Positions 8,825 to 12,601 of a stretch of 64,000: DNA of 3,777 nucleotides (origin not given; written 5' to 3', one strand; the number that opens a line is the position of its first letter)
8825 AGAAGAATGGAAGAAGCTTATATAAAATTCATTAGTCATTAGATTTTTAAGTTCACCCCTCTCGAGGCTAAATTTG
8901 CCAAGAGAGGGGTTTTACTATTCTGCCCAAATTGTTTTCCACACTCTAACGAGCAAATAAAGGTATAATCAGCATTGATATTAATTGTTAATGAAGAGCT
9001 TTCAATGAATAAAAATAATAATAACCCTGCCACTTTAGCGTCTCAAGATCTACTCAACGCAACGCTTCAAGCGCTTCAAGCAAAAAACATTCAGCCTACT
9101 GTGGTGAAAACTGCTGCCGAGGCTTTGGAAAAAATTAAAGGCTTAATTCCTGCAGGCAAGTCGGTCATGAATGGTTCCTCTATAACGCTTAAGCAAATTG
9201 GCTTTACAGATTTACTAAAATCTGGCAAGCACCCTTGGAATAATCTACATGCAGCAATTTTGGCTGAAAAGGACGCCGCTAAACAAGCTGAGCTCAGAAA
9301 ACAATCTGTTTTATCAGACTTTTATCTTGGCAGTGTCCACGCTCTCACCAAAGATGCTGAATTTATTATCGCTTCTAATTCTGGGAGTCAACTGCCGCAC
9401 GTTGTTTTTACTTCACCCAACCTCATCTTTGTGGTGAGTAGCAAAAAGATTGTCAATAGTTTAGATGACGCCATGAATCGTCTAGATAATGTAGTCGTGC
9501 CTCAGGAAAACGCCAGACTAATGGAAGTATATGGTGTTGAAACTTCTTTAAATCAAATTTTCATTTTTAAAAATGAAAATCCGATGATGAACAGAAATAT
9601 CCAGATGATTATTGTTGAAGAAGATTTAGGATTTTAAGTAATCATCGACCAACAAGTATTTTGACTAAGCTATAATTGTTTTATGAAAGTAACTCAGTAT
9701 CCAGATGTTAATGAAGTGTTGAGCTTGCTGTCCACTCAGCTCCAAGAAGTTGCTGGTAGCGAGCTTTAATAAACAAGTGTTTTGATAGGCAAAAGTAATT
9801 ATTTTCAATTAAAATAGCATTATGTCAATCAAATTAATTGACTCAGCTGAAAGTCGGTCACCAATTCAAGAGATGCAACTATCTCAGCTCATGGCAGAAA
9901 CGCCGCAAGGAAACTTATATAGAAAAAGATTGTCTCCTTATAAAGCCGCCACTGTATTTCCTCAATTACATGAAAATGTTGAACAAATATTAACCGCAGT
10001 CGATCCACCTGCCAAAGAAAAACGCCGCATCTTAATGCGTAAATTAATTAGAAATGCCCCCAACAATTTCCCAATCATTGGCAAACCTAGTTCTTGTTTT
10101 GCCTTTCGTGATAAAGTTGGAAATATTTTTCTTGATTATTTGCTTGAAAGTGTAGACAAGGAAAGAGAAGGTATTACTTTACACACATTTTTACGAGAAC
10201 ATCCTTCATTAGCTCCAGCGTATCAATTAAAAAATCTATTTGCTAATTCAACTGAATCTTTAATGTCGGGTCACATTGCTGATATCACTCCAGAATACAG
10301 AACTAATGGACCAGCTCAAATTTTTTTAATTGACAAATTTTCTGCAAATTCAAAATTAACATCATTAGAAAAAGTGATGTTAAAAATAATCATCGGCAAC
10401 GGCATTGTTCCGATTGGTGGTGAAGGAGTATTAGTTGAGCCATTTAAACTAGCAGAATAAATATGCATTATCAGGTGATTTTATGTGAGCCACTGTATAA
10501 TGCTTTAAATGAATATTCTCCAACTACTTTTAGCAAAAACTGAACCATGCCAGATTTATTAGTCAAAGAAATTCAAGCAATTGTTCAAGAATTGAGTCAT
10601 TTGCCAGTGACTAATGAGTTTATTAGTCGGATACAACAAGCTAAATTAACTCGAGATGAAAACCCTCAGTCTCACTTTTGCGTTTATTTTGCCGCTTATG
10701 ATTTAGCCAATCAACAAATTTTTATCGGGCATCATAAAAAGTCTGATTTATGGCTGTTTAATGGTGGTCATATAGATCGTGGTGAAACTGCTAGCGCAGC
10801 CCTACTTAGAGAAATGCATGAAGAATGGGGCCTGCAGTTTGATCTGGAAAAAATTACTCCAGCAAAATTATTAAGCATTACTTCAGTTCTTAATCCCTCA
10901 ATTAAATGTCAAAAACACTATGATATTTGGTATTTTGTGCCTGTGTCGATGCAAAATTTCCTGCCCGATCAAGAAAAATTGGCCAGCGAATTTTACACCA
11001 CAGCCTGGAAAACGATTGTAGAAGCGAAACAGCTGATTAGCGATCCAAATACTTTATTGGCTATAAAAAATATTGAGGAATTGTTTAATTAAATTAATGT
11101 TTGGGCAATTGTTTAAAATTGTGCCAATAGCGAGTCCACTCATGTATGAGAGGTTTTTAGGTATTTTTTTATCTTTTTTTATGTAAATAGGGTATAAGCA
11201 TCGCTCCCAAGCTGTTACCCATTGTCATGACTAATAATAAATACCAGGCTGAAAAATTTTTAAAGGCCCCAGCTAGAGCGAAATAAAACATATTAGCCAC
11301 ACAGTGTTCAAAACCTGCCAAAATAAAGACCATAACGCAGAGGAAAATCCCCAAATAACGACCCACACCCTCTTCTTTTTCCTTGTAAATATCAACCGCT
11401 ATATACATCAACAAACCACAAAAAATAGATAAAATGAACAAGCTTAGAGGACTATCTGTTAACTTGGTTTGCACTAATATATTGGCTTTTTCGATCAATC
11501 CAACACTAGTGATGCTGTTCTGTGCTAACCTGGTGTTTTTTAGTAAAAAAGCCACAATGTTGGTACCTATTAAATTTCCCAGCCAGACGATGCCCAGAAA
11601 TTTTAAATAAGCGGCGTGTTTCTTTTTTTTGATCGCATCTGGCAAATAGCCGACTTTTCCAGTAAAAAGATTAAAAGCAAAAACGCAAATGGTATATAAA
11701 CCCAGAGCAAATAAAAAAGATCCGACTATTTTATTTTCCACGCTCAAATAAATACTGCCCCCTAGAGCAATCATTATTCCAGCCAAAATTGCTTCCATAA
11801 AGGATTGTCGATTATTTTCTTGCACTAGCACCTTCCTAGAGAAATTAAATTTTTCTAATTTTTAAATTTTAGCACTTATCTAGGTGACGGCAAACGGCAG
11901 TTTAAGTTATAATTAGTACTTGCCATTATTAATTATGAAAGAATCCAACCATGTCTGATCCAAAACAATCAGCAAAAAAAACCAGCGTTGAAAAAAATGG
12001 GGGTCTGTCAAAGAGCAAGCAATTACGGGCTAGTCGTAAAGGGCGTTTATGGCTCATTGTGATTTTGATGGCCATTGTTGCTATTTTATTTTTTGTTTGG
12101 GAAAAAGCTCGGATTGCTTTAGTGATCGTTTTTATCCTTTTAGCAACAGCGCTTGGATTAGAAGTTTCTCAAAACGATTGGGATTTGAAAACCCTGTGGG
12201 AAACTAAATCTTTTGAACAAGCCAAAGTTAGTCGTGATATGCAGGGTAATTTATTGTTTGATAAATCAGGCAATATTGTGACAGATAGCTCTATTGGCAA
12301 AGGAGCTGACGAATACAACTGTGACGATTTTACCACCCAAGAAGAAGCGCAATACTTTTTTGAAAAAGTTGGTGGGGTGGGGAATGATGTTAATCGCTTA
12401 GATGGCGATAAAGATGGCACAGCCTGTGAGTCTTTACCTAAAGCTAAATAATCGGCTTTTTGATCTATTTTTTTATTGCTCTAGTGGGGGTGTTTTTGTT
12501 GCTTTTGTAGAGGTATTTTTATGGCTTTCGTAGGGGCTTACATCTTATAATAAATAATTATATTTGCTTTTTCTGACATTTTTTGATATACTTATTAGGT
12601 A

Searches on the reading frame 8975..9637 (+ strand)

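Call 7: search_protein_families(library=pfam, proteins=[window:8975-9637:+], max_evalue=0.01)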
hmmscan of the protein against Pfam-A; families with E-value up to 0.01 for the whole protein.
window:8975-9637:+ (220 aa): 1 family
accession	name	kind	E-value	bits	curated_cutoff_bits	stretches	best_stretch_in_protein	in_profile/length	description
PF02589.21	LUD_dom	-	1.3e-26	94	22.6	1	30-183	4-152/189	LUD domain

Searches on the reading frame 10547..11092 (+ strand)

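Call 7: search_protein_families(library=pfam, proteins=[window:10547-11092:+], max_evalue=0.01)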
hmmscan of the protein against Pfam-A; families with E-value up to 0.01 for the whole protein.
window:10547-11092:+ (181 aa): 1 family
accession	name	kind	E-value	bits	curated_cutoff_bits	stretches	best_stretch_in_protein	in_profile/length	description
PF00293.34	NUDIX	-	4.1e-09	37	21.1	1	58-145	17-108/134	NUDIX domain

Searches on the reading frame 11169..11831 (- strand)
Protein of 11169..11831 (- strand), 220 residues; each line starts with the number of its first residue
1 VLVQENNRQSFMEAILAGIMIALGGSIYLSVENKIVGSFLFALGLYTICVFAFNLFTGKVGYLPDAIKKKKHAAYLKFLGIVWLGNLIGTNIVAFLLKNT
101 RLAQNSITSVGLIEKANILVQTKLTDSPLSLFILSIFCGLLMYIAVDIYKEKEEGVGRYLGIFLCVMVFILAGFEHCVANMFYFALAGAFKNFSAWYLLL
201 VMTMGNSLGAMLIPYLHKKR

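Call 7: search_protein_families(library=pfam, proteins=[window:11169-11831:-], max_evalue=0.01)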
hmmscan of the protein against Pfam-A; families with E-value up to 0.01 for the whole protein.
window:11169-11831:- (220 aa): 1 family
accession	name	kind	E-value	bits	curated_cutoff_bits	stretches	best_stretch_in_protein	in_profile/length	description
PF01226.23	Form_Nir_trans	-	3.3e-35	122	34.6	1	7-213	18-233/240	Formate/nitrite transporter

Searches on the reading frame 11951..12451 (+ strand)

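Call 6: search_protein_families(library=pfam, proteins=[window:11951-12451:+], max_evalue=0.01)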
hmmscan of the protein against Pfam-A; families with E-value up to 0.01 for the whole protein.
window:11951-12451:+ (166 aa): 1 family
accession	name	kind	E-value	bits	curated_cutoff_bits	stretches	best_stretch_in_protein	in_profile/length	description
PF05901.16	Excalibur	-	1.4e-07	32.1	22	1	122-160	2-36/36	Excalibur calcium-binding domain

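Call 22: search_protein_families(library=ncbifam, proteins=[window:11951-12451:+], max_evalue=0.1)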
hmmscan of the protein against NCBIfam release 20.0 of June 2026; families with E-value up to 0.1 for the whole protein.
window:11951-12451:+ (166 aa): 0 families

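Call 23: search_protein_families(library=phrogs, proteins=[window:11951-12451:+], max_evalue=0.1)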
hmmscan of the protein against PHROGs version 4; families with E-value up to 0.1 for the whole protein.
window:11951-12451:+ (166 aa): 3 families
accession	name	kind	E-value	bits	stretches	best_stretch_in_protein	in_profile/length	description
phrog_5854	-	unknown function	2.9e-09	37.8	1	123-162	31-65/76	-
phrog_27159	-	unknown function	2.2e-07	32.2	1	119-161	29-72/138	-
phrog_13977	-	head and packaging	0.061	13.7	1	76-130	100-155/273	virion structural protein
